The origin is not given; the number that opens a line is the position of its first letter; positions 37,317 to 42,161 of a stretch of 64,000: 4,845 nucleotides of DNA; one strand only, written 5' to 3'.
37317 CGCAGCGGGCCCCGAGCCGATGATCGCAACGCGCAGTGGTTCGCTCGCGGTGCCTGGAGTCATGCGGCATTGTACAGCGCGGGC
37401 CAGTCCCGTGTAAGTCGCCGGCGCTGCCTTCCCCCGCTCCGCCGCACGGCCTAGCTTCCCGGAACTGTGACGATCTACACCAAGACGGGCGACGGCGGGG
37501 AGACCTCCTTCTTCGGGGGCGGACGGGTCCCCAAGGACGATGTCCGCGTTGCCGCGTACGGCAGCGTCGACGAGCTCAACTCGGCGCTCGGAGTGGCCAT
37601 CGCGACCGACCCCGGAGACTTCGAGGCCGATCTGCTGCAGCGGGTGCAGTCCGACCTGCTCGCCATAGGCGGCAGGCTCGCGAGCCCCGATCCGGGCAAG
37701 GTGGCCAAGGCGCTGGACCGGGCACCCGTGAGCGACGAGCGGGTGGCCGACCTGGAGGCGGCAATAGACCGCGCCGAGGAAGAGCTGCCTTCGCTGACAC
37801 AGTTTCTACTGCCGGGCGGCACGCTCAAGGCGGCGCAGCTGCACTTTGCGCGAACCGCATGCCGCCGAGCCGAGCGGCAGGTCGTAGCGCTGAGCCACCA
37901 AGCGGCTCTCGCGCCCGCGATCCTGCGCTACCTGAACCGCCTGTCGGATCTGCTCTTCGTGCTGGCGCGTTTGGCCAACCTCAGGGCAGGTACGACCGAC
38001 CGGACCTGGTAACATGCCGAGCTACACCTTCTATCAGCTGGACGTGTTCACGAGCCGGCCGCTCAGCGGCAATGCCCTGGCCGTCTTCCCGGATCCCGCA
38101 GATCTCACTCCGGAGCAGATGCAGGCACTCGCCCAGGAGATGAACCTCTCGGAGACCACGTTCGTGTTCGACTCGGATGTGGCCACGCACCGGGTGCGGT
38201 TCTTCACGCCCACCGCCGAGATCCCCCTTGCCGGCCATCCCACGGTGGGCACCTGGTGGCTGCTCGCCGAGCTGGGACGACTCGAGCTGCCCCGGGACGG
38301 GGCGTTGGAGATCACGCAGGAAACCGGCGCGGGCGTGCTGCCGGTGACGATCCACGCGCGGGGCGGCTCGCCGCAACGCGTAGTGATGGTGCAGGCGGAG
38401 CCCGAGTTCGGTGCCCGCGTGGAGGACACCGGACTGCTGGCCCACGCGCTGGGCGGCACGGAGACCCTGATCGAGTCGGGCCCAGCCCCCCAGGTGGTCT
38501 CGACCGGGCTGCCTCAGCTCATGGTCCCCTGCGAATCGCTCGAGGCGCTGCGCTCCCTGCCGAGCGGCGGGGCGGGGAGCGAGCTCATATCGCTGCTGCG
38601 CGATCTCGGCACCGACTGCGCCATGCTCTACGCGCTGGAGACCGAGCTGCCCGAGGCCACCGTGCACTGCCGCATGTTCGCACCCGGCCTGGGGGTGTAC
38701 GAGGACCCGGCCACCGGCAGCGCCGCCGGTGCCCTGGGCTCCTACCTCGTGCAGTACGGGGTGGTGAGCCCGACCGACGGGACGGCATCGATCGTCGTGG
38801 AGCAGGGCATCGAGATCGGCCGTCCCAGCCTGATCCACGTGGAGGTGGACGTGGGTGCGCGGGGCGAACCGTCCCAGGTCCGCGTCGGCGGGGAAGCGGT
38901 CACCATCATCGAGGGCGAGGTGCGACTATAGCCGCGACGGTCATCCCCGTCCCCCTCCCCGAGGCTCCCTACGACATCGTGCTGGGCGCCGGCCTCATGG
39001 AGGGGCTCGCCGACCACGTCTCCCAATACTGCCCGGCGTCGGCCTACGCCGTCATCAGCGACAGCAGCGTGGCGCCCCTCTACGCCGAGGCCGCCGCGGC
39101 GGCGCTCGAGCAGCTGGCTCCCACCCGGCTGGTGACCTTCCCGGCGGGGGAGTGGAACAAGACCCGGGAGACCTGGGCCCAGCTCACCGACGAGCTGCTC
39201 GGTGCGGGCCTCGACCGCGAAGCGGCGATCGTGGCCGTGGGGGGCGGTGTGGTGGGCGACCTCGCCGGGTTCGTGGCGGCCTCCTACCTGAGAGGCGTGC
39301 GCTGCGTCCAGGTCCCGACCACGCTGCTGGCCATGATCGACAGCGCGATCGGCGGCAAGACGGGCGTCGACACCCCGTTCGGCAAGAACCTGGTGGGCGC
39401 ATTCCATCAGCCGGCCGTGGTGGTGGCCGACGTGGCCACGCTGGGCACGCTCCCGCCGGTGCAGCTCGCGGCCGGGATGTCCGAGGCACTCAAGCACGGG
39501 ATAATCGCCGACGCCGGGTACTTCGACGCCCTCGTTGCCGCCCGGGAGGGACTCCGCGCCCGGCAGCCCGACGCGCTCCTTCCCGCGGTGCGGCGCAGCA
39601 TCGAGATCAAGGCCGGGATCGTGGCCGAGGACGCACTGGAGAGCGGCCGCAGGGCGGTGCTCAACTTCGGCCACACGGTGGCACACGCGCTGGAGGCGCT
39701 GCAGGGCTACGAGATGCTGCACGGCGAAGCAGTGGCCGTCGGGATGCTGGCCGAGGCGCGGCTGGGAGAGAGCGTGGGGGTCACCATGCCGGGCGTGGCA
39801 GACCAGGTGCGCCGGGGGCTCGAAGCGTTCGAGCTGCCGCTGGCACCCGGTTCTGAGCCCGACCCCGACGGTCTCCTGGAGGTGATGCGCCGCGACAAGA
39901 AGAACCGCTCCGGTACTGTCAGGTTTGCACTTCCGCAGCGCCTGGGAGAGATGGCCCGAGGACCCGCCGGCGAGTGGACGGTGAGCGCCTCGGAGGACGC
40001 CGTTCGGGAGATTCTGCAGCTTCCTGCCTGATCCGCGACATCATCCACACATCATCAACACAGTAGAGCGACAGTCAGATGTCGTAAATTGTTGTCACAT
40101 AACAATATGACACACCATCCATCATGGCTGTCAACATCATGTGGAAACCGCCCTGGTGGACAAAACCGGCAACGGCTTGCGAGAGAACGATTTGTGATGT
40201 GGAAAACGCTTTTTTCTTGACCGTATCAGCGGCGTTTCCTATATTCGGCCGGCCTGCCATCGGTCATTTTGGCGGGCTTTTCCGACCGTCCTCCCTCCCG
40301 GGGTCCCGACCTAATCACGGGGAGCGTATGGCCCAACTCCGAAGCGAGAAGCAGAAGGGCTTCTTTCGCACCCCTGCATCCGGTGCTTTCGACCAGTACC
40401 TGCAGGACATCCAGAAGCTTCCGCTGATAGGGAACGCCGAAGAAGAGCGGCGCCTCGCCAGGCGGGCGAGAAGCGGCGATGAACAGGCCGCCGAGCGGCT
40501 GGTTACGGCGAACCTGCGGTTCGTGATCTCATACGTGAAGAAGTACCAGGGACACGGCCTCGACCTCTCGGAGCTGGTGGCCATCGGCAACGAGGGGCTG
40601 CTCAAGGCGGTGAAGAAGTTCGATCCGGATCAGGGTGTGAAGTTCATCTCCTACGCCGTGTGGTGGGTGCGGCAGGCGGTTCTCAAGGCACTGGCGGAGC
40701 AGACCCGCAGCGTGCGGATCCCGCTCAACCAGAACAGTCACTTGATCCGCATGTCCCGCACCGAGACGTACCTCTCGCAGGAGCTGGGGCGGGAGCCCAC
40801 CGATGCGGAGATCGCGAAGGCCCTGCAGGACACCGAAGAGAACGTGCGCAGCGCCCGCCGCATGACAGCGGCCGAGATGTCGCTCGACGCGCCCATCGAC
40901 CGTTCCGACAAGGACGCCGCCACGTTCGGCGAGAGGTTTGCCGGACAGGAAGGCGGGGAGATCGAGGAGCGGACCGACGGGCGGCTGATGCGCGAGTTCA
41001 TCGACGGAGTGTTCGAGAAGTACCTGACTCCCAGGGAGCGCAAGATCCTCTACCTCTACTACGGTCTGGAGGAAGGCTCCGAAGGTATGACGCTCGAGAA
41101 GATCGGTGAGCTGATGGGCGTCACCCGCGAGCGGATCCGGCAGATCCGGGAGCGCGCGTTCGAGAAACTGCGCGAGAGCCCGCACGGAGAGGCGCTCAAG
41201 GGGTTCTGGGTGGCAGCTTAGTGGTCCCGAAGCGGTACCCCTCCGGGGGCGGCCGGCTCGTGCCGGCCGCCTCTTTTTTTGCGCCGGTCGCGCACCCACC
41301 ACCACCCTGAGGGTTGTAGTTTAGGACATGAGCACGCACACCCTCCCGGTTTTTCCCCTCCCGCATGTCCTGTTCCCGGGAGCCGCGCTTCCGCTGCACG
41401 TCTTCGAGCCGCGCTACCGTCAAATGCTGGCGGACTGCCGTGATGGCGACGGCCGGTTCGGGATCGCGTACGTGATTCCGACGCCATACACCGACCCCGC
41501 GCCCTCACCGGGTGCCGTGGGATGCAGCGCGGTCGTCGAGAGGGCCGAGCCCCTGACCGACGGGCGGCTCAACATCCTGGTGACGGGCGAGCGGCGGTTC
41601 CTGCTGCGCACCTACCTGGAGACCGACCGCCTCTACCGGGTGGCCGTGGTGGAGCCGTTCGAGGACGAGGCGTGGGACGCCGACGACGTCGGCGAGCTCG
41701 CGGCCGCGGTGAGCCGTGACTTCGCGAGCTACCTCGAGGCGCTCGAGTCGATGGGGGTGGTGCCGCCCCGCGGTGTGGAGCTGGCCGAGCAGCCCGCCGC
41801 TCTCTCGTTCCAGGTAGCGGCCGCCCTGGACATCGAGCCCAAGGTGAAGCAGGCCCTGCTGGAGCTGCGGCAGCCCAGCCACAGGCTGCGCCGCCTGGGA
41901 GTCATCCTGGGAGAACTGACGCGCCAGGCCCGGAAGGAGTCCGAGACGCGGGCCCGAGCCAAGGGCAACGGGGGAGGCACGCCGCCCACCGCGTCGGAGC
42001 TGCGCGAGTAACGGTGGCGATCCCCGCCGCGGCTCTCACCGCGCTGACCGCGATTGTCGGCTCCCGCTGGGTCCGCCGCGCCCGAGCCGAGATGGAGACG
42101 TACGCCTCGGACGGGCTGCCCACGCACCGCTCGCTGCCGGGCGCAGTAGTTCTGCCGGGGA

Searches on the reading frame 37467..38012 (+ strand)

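Call 38: search_protein_families(library=pfam, proteins=[window:37467-38012:+], max_evalue=0.00001)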
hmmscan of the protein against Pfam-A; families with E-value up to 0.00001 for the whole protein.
window:37467-38012:+ (181 aa): 1 family
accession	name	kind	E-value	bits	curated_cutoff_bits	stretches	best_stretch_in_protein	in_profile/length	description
PF01923.23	Cob_adeno_trans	-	2.5e-58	197.3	24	1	3-169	1-170/171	Cobalamin adenosyltransferase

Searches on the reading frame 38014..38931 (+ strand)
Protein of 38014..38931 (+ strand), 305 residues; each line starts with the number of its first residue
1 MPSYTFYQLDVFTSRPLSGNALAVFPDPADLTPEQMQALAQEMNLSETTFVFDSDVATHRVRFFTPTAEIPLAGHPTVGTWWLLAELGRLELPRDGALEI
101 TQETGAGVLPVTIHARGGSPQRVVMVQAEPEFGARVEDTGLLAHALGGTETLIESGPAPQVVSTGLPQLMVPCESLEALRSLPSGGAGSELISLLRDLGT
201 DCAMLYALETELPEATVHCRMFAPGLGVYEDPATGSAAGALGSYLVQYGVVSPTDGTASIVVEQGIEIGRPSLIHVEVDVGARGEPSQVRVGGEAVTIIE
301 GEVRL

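Call 38: search_protein_families(library=pfam, proteins=[window:38014-38931:+], max_evalue=0.00001)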
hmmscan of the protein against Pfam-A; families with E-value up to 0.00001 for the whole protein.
window:38014-38931:+ (305 aa): 1 family
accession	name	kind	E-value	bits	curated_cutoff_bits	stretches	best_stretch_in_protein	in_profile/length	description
PF02567.21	PhzC-PhzF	-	4.9e-64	217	27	1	9-301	1-281/281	Phenazine biosynthesis-like protein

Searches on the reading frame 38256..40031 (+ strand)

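Call 39: search_protein_families(library=pfam, proteins=[window:38256-40031:+], max_evalue=0.00001)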
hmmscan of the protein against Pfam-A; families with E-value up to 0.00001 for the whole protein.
window:38256-40031:+ (591 aa): 2 families
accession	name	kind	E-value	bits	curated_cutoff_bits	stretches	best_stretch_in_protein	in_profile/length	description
PF01761.26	DHQ_synthase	-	4.1e-44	149.3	24.2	1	293-404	2-113/115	3-dehydroquinate synthase N-terminal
PF24621.2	DHQS_C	-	2.4e-39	135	27.6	1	407-550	1-144/144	3-dehydroquinate synthase C-terminal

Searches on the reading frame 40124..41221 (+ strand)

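Call 38: search_protein_families(library=pfam, proteins=[window:40124-41221:+], max_evalue=0.00001)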
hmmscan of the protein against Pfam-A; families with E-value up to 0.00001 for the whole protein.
window:40124-41221:+ (365 aa): 4 families
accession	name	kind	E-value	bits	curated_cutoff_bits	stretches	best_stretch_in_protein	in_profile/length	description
PF04542.20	Sigma70_r2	-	8.6e-18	64.3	24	1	126-195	1-70/71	Sigma-70 region 2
PF04545.22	Sigma70_r4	-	2.9e-17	62.3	24.1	1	301-351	5-50/50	Sigma-70, region 4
PF04539.22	Sigma70_r3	-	6.7e-13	49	25.3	1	208-264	4-61/78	Sigma-70 region 3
PF00140.25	Sigma70_r1_2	-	1.2e-06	28.8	22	1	90-120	4-33/34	Sigma-70 factor, region 1.2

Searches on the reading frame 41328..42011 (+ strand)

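Call 38: search_protein_families(library=pfam, proteins=[window:41328-42011:+], max_evalue=0.00001)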
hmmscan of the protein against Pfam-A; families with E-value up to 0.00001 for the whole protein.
window:41328-42011:+ (227 aa): 1 family
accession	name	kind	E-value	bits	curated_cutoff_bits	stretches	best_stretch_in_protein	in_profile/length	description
PF02190.22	LON_substr_bdg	-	1.2e-30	107.4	28.7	1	5-194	1-198/200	ATP-dependent protease La (LON) substrate-binding domain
